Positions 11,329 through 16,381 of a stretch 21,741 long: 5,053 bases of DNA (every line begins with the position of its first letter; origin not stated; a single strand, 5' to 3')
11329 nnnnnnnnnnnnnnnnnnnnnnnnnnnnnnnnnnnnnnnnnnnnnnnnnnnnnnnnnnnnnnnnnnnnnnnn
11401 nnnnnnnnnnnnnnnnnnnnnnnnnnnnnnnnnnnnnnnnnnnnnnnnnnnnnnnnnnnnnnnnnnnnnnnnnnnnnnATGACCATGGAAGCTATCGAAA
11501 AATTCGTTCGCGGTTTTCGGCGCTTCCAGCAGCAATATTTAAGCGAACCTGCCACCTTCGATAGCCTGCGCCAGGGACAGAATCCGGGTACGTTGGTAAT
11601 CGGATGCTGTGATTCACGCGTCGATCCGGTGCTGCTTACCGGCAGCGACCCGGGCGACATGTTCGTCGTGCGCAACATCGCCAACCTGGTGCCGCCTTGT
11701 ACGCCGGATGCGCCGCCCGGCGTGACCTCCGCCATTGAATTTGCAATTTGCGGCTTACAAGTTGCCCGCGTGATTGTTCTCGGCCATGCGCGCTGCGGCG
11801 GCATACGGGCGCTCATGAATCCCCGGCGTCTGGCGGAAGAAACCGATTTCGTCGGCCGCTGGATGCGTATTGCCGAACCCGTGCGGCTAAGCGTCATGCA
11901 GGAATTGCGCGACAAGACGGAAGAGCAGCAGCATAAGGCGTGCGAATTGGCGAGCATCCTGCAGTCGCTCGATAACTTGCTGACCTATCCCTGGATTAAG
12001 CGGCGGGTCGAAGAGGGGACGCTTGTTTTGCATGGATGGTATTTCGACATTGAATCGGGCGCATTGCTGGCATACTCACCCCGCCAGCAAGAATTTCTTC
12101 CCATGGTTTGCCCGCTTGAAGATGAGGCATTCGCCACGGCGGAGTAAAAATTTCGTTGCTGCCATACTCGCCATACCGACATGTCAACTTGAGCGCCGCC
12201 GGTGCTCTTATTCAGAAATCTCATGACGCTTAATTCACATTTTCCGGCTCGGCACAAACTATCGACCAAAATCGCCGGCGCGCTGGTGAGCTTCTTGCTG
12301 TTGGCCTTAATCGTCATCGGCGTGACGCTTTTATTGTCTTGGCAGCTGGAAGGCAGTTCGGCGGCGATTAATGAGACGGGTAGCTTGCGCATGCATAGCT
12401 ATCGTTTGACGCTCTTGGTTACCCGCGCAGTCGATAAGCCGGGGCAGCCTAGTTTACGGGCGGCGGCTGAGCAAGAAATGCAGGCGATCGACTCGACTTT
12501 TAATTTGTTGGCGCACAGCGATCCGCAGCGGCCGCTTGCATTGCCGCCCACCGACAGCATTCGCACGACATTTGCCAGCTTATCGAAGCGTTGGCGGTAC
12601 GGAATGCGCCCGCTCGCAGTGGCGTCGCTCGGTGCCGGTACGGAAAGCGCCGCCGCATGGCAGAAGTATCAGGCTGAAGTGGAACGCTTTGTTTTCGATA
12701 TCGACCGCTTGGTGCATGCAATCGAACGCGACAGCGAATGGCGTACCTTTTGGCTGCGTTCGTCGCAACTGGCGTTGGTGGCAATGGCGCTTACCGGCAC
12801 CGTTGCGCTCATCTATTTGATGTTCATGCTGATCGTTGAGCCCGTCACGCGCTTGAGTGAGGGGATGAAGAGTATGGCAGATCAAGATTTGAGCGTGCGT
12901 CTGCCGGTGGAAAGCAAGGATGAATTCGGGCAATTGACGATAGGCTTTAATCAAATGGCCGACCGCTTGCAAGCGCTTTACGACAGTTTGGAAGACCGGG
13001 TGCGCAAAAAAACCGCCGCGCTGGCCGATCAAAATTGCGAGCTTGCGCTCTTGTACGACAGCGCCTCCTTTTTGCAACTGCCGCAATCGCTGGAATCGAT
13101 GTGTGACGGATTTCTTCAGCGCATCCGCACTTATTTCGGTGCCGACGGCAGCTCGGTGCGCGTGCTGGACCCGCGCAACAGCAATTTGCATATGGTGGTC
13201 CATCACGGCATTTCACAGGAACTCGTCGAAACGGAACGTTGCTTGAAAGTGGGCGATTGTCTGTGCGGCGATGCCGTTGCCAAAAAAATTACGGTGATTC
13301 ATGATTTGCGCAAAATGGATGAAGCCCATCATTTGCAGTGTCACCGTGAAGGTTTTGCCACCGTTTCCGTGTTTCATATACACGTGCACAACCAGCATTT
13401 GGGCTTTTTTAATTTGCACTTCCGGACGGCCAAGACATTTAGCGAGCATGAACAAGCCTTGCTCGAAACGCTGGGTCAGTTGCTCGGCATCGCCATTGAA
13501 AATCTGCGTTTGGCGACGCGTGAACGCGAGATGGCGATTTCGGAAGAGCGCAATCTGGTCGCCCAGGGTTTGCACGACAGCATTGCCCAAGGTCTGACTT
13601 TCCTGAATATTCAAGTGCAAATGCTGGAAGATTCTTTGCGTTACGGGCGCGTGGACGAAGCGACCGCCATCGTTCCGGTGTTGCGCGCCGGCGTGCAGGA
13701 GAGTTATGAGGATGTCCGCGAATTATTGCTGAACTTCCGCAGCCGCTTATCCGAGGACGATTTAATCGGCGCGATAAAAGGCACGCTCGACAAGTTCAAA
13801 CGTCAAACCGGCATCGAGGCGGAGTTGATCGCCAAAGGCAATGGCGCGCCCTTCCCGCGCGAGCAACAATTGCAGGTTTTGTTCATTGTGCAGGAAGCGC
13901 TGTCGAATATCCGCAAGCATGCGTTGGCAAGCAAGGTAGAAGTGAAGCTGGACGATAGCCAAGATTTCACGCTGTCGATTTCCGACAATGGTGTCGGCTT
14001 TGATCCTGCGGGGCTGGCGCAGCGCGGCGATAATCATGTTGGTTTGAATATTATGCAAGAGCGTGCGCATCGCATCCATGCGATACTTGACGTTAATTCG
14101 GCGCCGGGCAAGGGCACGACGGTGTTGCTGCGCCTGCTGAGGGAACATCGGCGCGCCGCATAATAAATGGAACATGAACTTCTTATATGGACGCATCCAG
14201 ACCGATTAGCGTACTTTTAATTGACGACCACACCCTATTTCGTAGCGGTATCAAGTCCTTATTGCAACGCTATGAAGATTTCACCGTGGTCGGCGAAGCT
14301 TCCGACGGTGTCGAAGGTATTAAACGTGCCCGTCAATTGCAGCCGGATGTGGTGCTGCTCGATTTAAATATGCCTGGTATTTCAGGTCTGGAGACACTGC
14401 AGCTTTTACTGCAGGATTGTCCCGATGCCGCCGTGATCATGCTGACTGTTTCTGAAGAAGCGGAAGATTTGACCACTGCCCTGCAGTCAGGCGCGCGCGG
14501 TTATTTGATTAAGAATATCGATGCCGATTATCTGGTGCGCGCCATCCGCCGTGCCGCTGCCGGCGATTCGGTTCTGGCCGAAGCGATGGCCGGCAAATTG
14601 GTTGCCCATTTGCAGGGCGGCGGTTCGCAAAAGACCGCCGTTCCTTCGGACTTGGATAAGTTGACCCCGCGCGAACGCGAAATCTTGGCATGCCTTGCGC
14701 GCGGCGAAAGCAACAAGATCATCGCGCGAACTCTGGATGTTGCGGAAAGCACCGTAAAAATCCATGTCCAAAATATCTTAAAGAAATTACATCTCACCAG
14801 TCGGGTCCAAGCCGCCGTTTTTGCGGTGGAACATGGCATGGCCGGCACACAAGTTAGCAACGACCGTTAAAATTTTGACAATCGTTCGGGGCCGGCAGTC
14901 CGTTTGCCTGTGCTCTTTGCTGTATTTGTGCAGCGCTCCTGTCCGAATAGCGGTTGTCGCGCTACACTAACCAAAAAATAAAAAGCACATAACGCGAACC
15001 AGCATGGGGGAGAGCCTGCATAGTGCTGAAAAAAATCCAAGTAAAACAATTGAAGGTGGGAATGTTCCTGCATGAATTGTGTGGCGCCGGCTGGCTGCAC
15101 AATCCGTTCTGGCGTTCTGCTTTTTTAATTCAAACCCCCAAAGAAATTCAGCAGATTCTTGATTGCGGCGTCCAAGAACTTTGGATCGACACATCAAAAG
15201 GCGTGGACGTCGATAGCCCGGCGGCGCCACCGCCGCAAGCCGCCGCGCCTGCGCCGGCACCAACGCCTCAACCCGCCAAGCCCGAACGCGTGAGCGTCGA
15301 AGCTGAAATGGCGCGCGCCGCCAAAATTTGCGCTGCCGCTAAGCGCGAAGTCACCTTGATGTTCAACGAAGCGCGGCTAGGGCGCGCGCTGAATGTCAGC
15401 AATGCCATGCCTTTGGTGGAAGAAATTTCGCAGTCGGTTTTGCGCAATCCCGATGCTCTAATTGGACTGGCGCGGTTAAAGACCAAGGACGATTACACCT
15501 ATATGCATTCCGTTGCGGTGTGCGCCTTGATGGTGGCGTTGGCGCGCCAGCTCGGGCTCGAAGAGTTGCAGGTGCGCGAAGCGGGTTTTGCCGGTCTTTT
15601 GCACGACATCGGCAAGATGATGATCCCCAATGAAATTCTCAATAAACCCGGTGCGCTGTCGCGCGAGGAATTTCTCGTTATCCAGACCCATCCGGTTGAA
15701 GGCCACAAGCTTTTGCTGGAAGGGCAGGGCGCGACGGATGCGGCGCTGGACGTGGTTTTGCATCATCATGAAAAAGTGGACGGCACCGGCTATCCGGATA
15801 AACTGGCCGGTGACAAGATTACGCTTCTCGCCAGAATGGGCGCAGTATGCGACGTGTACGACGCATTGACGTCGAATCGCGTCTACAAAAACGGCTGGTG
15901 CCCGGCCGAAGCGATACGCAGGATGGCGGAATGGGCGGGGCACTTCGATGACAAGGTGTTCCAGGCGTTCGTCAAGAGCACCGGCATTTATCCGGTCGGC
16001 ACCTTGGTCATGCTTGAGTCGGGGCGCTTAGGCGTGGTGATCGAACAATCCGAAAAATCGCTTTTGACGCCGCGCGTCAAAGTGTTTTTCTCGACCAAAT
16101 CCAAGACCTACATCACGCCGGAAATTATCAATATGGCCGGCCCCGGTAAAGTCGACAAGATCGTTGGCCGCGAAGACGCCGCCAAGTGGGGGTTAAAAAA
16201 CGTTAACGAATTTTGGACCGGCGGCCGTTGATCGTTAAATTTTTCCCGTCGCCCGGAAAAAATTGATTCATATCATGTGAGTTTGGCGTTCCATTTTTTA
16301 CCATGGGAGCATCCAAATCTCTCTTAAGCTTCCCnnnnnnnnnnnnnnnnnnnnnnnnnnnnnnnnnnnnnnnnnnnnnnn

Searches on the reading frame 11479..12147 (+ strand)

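Call 68: search_protein_families(library=pfam, proteins=[window:11479-12147:+], max_evalue=0.001)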
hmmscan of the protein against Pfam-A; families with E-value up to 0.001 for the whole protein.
window:11479-12147:+ (222 aa): 1 family
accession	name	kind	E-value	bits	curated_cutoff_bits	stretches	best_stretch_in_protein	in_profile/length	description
PF00484.24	Pro_CA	-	2.7e-47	161.3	25.7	1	38-195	1-155/156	Carbonic anhydrase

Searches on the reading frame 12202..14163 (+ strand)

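Call 3: search_protein_families(library=pfam, proteins=[window:12202-14163:+], max_evalue=0.01)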
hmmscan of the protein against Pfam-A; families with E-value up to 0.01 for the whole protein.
window:12202-14163:+ (653 aa): 8 families
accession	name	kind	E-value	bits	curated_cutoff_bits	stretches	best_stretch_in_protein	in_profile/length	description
PF13675.11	PilJ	-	9.2e-20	71.3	26.6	1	45-147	2-104/114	Type IV pili methyl-accepting chemotaxis transducer N-term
PF00672.30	HAMP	-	5.4e-15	55.9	25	1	209-258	4-53/53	HAMP domain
PF02518.31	HATPase_c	-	1.7e-12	48.2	26.4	1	557-646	4-108/111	Histidine kinase-, DNA gyrase B-, and HSP90-like ATPase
PF13185.12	GAF_2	-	5.3e-12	46.5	28.6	1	295-433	2-136/136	GAF domain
PF07730.19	HisKA_3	-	7.4e-12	46.1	24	1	449-514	1-65/68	Histidine kinase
PF01590.32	GAF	-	4.6e-11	43.8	22.4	1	297-432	2-133/133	GAF domain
PF13492.12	GAF_3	-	6.2e-08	33.6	27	1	296-434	1-129/129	GAF domain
PF13581.12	HATPase_c_2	-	4.5e-06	27.1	27.4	1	534-620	20-107/127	Histidine kinase-like ATPase domain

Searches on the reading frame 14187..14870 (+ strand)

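Call 3: search_protein_families(library=pfam, proteins=[window:14187-14870:+], max_evalue=0.01)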
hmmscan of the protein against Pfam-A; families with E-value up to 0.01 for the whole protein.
window:14187-14870:+ (227 aa): 5 families
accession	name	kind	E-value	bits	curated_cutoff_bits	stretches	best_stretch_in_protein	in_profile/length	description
PF00072.30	Response_reg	-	5.4e-29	101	30.2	1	9-121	1-111/111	Response regulator receiver domain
PF00196.25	GerE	-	3.6e-21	75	23.5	1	158-213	2-57/57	Bacterial regulatory proteins, luxR family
PF08281.18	Sigma70_r4_2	-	2.8e-06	27.3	25.7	1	156-201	8-54/54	Sigma-70, region 4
PF04545.22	Sigma70_r4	-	3.6e-05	23.6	24.1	1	156-201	2-48/50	Sigma-70, region 4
PF13936.12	HTH_38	-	7.2e-05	22.9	27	1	158-190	4-37/44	Helix-turn-helix domain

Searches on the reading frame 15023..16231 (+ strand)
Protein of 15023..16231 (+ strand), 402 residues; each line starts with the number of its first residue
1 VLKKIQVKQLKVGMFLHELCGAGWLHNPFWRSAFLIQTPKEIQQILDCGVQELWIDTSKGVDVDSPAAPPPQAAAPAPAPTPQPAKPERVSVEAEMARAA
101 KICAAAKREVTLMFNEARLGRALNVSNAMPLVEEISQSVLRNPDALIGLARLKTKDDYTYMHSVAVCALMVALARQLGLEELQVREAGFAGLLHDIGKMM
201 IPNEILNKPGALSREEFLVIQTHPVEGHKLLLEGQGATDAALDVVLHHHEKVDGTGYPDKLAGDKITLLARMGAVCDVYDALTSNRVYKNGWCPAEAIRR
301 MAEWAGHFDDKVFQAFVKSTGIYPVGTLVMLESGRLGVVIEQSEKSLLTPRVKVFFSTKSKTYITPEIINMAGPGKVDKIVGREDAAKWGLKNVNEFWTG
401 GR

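Call 3: search_protein_families(library=pfam, proteins=[window:15023-16231:+], max_evalue=0.01)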
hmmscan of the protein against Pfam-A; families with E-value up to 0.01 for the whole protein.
window:15023-16231:+ (402 aa): 4 families
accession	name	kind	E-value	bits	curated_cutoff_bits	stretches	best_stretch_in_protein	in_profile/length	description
PF11871.13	DUF3391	-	3.3e-34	118.8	27.8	1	2-127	1-135/136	Domain of unknown function (DUF3391)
PF13487.12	HD_5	-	1.2e-31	110.2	27.2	1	155-312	10-170/170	HD domain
PF01966.28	HD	-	6.2e-16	59.2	22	1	159-281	1-115/116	HD domain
PF08668.18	HDOD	-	9.9e-05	22.4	22.9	1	161-204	97-138/196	HDOD domain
